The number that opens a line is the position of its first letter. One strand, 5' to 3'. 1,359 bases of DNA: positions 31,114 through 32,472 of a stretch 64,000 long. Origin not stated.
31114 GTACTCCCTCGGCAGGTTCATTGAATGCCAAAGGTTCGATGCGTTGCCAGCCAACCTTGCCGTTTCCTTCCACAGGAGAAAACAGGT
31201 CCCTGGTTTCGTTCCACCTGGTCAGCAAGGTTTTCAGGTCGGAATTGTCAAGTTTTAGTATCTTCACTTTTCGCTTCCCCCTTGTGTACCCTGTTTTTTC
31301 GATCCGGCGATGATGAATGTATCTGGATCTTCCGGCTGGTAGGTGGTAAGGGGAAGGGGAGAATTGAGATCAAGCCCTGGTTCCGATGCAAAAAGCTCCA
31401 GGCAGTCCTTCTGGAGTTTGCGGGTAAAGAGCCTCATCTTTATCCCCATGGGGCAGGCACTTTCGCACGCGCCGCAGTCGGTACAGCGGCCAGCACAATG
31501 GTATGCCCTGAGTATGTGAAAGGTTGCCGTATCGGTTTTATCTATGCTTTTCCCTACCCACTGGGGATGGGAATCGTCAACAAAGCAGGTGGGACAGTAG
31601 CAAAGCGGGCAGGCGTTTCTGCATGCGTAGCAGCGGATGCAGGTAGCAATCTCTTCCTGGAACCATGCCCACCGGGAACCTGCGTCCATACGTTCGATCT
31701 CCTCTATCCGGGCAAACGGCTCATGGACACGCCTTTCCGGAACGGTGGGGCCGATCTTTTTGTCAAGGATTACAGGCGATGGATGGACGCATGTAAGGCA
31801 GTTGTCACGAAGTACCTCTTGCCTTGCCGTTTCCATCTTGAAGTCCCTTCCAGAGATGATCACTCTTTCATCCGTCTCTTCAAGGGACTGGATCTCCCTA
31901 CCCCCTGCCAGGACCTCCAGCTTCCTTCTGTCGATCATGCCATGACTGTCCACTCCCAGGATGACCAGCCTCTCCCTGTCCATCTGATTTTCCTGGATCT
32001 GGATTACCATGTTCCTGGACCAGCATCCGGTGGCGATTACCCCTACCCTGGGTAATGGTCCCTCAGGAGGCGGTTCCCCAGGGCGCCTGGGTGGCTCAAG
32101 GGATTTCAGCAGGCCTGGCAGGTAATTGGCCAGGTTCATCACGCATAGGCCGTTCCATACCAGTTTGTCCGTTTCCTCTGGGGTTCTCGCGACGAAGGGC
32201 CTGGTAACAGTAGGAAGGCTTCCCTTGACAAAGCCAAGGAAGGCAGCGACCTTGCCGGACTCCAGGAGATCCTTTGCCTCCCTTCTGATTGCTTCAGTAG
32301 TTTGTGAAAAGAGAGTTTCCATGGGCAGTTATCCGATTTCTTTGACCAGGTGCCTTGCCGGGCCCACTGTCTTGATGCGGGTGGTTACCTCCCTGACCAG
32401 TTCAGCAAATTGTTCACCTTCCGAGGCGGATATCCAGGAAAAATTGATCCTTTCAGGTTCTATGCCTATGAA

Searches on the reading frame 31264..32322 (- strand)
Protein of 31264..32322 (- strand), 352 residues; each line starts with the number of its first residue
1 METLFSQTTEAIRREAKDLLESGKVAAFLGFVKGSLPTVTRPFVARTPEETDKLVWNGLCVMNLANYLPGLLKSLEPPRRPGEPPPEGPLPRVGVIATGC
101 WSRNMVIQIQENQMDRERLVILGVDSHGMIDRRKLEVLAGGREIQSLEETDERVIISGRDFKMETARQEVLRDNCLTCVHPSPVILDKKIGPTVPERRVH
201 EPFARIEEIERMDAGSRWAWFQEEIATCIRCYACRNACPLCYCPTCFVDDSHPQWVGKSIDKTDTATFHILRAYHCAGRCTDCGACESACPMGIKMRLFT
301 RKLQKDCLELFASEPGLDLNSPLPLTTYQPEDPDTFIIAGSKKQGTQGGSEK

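Call 10: search_protein_families(library=pfam, proteins=[window:31264-32322:-])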
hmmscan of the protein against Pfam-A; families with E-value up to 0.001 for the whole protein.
window:31264-32322:- (352 aa): 7 families
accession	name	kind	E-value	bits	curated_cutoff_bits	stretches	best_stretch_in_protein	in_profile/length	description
PF13183.11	Fer4_8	-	8.2e-07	29.9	27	1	225-294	2-68/68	4Fe-4S dicluster domain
PF13187.11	Fer4_9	-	4.6e-06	27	27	0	228-293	2-50/52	4Fe-4S dicluster domain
PF12797.12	Fer4_2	-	1.7e-05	24.9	24.5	0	227-239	9-21/22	4Fe-4S binding domain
PF13534.11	Fer4_17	-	9.4e-05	23.3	22.2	1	228-294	2-60/61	4Fe-4S dicluster domain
PF00037.32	Fer4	-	0.00013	22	21.1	0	279-293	7-21/24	4Fe-4S binding domain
PF13746.11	Fer4_18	-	0.00043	20.9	27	0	271-308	52-86/114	4Fe-4S dicluster domain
PF13237.11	Fer4_10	-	0.00099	19.4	25.5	0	226-291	7-53/53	4Fe-4S dicluster domain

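Call 11: search_protein_families(library=ncbifam, proteins=[window:31264-32322:-])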
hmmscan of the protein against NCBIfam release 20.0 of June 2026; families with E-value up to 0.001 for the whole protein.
window:31264-32322:- (352 aa): 3 families
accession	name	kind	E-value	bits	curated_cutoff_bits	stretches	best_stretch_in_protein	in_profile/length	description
TIGR00273.1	TIGR00273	equivalog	8e-05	21.7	444.8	1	224-308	291-373/432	LutB/LldF family L-lactate oxidation iron-sulfur protein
NF005746.0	PRK07570.1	subfamily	0.00038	19.8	243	1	224-309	155-242/250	succinate dehydrogenase/fumarate reductase iron-sulfur subunit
NF045670.1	quin_L_LdhH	equivalog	0.00067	18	800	0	223-307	301-383/706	L-lactate dehydrogenase (quinone) large subunit LdhH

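Call 41: find_related_loci(query=A2, collection=genome_contigs, flank=10000)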
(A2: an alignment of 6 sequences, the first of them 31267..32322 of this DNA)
Query A2 (352 aa) in genome_contigs; peptide patterns used: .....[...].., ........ (x = any residue, [..] = any of these).
600 stretches matched a pattern (row limit reached: there are more); 591 encode a relative of the query (tblastn E <= 1e-3); the best 80 are kept; 80 distinct loci.
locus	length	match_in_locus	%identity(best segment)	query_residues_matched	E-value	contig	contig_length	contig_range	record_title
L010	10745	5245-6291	63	1-349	6e-153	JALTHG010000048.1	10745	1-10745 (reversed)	MAG: Deltaproteobacteria bacterium isolate S016_metabat2_scaf2bin.043 S016_NODE_2516_length_10745_cov_48.127708, whole g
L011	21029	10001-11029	62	1-343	5e-147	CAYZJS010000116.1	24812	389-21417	MAG TPA_asm: uncultured Thermodesulfatator sp. isolate binchicken_co219_454 genome assembly, contig: k141_302942, whole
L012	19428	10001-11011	58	1-337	5e-143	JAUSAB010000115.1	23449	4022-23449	MAG: Desulfocapsaceae bacterium isolate E6_concoct.bin.65_sub E6_k141_563388, whole genome shotgun sequence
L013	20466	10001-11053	57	1-345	1e-142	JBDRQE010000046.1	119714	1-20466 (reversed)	MAG: Pseudomonadota bacterium isolate MEGAHIT-group-2.20 k141_831800, whole genome shotgun sequence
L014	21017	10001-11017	58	1-339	4e-142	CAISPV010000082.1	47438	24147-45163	MAG: uncultured Desulfobulbaceae bacterium isolate MJ-2014_bin-0326 genome assembly, contig: bin-0326:082/124, whole gen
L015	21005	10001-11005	60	1-336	2e-137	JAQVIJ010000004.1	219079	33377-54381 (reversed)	MAG: Deltaproteobacteria bacterium isolate STE_37 NODE_61_length_219079_cov_14.059730_Sandtown_E, whole genome shotgun s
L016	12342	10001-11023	58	1-344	8e-137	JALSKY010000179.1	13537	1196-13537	MAG: Deltaproteobacteria bacterium isolate 355-202_metabat1_scaf2bin.029 355-202_scaffold_3238_c1, whole genome shotgun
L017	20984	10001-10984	54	1-328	3e-128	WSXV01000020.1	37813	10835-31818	MAG: Desulfobulbaceae bacterium isolate X3_MetaBAT.10 scaffold_715, whole genome shotgun sequence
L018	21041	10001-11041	63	1-352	1e-154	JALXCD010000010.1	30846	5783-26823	MAG: Deltaproteobacteria bacterium isolate T2_metabat2_scaf2bin.141 T2_NODE_1050_length_30846_cov_2.481396, whole genome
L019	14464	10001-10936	54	19-343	6e-123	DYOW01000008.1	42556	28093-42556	MAG TPA_asm: Desulfobulbus propionicus isolate SulCav_GS09_5_2_36_52 SulCav_GS09_5_1146_length_42556_cov_32_530858, whol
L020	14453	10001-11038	52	4-345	5e-114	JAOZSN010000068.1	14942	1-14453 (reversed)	MAG: Deltaproteobacteria bacterium isolate GMC6.metabat2.200 GMC6_3776_length_14942_cov_8.728286, whole genome shotgun s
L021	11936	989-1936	51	4-337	3e-113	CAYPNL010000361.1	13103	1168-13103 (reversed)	MAG TPA_asm: uncultured Desulfobacteraceae bacterium isolate SRP067234_co1_7 genome assembly, contig: k99_357531, whole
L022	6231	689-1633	51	5-338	1e-110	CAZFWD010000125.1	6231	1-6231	MAG TPA_asm: uncultured Desulfonema sp. isolate SRP067234_co1_293 genome assembly, contig: k99_169219, whole genome shot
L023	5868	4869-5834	50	3-342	2e-110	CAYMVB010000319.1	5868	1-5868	MAG TPA_asm: uncultured Desulfobacteraceae bacterium isolate SRP067234_co1_71 genome assembly, contig: k99_516199, whole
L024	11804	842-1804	49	4-342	1e-108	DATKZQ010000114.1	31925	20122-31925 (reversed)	MAG TPA_asm: Desulfatiglandales bacterium isolate SMAG_U14249 k141_4433800, whole genome shotgun sequence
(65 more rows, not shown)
